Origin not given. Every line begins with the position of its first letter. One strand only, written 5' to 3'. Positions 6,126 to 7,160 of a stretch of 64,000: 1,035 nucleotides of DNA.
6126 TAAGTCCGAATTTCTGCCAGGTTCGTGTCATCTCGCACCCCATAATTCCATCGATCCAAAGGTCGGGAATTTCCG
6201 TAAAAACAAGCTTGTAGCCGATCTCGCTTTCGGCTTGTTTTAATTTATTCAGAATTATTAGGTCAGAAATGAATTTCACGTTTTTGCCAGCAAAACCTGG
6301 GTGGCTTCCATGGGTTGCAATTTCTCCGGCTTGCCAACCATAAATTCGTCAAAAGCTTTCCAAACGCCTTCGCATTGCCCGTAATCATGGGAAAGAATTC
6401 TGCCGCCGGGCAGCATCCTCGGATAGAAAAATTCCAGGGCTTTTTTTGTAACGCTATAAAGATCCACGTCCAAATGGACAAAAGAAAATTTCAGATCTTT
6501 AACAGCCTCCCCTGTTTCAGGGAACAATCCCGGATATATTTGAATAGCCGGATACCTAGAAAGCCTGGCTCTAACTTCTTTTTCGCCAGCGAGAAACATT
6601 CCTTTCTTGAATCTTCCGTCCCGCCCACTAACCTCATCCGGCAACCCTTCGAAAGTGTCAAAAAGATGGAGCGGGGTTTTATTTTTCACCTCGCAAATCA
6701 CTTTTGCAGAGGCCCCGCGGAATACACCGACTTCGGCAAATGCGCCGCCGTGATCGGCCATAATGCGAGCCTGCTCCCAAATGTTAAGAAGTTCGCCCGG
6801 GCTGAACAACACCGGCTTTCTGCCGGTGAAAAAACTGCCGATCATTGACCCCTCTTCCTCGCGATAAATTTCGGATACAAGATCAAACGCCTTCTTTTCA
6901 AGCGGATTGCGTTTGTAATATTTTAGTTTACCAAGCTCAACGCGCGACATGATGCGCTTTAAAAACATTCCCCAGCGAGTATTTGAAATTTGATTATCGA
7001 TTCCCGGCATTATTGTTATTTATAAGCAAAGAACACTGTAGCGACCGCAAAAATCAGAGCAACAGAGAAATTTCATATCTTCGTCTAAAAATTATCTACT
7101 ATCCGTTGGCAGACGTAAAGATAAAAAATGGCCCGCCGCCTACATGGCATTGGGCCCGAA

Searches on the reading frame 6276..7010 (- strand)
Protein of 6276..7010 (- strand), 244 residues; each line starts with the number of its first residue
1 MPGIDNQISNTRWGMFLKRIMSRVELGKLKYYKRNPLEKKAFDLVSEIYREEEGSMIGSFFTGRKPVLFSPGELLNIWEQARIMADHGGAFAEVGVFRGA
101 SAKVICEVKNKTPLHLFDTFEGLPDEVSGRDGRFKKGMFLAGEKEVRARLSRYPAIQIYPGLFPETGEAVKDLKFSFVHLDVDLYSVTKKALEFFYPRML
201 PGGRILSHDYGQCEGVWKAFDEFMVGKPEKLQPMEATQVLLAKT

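Call 10: search_protein_families(library=pfam, proteins=[window:6276-7010:-], max_evalue=0.1)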
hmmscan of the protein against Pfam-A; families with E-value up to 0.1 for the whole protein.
window:6276-7010:- (244 aa): 2 families
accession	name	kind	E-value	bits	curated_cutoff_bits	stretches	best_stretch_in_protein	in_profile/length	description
PF05711.17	TylF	-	8.3e-15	55.2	23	1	88-224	92-243/264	Macrocin-O-methyltransferase (TylF)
PF13578.12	Methyltransf_24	-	1.2e-06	29.8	26.3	1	93-210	2-105/105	Methyltransferase domain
